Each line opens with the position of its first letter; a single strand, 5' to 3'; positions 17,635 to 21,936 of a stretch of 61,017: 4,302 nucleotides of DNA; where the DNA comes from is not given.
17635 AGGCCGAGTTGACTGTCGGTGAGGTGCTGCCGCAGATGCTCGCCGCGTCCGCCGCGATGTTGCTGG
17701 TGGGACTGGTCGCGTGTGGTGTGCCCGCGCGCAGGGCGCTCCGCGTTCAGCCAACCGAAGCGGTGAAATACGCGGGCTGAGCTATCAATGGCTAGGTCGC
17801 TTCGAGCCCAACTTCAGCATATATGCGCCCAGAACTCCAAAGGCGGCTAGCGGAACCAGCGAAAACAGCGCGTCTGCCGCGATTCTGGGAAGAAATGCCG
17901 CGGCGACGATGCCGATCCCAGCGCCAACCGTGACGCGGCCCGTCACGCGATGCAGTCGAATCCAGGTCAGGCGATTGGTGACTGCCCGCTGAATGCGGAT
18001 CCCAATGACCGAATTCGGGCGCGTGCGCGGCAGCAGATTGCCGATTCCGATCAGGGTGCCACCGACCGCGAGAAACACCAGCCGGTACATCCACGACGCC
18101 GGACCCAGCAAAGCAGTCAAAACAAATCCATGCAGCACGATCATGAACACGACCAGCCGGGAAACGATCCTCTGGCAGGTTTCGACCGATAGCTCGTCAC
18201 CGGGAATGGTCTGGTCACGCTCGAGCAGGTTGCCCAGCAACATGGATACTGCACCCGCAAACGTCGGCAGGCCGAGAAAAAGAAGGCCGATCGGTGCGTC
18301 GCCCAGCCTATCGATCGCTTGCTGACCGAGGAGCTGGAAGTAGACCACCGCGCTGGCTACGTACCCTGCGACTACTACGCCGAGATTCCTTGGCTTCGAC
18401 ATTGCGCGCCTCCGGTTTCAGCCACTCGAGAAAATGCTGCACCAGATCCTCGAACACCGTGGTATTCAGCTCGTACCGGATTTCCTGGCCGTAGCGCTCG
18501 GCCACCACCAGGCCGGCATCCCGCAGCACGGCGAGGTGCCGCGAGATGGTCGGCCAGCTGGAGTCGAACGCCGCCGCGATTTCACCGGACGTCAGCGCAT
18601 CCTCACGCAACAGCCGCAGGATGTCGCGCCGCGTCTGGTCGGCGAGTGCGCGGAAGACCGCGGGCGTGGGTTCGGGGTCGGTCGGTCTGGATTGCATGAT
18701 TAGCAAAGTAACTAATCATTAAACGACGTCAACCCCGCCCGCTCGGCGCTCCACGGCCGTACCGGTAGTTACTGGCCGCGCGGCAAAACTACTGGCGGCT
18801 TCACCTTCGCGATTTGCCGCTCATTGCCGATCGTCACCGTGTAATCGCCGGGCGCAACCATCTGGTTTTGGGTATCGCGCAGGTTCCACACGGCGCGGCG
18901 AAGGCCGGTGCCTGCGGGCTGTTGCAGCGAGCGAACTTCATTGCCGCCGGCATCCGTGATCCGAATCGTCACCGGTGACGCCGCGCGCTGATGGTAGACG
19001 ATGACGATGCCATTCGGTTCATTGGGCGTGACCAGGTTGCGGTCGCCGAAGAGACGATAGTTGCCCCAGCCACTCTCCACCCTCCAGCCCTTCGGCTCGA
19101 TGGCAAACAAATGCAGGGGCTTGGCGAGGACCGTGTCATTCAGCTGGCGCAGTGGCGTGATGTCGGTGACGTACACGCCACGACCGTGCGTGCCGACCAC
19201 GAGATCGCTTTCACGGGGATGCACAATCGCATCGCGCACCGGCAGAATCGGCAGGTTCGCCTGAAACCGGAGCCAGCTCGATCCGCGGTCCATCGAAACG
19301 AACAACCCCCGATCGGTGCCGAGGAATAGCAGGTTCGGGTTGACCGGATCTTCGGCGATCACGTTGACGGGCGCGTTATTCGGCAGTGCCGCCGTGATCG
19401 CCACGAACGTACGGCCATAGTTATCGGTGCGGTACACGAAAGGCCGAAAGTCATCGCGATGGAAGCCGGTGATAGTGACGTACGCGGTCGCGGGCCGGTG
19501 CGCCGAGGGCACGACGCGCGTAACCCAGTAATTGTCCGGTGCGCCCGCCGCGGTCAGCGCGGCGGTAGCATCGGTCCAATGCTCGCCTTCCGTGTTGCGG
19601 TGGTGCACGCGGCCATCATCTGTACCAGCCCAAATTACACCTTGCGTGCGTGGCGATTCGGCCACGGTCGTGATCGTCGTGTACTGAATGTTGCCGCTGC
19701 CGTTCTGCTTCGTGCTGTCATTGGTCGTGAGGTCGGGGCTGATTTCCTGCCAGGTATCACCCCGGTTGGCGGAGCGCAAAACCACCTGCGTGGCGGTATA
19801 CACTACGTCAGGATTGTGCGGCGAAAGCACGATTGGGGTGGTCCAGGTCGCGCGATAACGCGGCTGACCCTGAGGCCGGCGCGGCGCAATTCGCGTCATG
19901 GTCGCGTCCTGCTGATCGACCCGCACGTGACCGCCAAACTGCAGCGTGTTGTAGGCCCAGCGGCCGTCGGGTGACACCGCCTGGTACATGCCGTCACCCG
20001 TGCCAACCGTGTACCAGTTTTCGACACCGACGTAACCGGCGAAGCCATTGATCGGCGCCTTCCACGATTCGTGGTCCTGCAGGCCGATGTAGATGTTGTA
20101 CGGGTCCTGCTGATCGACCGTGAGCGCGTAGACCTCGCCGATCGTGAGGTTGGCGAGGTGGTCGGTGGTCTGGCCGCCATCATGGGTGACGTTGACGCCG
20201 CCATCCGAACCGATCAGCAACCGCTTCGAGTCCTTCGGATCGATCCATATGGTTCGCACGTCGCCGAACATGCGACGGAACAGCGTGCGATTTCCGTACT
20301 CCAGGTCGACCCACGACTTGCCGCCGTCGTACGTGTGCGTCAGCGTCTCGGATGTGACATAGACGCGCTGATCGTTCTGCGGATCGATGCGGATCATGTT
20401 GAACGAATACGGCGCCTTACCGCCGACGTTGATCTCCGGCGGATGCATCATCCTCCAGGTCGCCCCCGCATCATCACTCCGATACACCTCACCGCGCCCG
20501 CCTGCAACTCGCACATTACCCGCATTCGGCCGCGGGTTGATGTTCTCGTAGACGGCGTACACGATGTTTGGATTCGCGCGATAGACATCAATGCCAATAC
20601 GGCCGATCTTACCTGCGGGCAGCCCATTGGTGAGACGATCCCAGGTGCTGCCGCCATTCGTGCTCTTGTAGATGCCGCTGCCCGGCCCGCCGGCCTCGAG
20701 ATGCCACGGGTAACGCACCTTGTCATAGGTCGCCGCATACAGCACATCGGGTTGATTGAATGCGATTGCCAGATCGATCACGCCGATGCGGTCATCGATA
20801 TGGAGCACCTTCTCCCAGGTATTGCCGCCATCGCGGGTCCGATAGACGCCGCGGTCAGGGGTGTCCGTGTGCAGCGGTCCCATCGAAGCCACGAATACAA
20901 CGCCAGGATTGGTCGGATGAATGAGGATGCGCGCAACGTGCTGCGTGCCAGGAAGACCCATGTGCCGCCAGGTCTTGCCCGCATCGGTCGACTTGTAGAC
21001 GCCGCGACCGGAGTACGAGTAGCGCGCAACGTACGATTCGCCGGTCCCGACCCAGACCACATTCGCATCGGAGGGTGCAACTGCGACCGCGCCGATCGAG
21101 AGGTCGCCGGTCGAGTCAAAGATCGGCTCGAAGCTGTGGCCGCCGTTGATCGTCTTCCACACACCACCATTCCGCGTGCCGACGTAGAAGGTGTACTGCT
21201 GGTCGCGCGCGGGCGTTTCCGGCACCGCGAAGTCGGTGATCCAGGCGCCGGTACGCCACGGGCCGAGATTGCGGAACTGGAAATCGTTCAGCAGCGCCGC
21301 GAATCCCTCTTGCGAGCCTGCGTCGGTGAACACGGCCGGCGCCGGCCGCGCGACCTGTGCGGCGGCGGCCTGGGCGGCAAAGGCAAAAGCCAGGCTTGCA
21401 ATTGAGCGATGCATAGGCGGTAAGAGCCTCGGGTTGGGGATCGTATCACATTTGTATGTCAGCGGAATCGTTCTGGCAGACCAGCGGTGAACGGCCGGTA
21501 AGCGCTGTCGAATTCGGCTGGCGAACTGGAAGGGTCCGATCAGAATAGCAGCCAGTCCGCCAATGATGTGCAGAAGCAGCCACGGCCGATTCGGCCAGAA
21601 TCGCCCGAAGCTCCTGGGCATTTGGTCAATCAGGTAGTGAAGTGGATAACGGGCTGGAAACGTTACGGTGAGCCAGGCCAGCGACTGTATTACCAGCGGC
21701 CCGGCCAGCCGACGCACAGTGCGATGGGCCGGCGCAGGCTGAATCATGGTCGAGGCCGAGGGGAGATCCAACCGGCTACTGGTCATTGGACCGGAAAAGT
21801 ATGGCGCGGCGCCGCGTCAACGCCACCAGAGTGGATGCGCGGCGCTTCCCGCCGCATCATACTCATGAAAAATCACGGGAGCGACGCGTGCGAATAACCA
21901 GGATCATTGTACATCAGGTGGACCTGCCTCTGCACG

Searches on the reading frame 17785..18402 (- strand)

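Call 45: search_protein_families(library=pfam, proteins=[window:17785-18402:-], max_evalue=0.001)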
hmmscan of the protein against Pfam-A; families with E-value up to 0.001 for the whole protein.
window:17785-18402:- (205 aa): 1 family
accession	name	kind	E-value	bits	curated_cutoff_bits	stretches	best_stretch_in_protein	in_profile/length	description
PF13630.11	SdpI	-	7.5e-09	36.1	28.2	1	127-191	2-64/71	SdpI/YfhL protein family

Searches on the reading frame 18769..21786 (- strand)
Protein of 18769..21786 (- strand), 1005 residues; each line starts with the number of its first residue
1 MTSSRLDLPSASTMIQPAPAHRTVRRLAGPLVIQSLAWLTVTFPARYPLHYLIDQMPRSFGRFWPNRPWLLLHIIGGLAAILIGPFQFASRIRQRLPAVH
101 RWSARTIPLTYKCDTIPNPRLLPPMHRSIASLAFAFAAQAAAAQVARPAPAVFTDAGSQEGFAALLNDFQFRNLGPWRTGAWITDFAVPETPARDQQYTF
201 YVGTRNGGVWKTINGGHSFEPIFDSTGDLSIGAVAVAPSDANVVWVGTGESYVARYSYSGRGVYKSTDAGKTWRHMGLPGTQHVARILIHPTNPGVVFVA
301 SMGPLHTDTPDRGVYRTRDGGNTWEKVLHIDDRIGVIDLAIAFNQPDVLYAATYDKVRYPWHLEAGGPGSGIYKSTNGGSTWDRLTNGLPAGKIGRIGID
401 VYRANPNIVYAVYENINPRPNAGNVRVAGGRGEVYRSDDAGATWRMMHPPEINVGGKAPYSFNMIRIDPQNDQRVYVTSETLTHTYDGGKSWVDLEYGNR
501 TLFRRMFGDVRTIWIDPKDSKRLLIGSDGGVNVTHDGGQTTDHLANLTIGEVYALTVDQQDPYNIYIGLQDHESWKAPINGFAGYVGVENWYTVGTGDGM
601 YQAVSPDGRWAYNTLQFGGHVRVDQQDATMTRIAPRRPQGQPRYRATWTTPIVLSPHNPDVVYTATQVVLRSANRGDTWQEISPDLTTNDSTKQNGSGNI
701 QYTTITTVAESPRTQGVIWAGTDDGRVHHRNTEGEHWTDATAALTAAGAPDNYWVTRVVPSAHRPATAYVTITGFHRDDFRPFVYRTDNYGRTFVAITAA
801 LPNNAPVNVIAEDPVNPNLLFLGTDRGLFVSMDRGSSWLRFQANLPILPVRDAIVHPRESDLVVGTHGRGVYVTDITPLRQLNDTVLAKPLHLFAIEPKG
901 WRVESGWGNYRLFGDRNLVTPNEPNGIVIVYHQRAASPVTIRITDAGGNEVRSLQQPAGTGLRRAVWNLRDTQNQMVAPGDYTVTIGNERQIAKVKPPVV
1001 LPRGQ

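Call 46: search_protein_families(library=pfam, proteins=[window:18769-21786:-], max_evalue=0.001)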
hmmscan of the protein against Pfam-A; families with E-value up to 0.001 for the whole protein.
window:18769-21786:- (1005 aa): 5 families
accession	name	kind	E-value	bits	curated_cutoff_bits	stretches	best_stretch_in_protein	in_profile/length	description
PF15902.12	Sortilin-Vps10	-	4e-26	92.2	33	3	263-389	3-116/446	Sortilin, neurotensin receptor 3,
PF13860.13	FlgD_ig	-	2.3e-07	31.1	27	1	930-986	16-73/79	FlgD Ig-like domain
PF02012.26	BNR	-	1.3e-06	27.9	27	0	264-274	1-11/12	BNR/Asp-box repeat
PF14870.12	PSII_BNR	-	3e-05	23.9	27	1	427-560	33-156/303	Photosynthesis system II assembly factor YCF48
PF10067.14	DUF2306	-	0.00072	20.2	31.6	0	71-102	2-33/147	Predicted membrane protein (DUF2306)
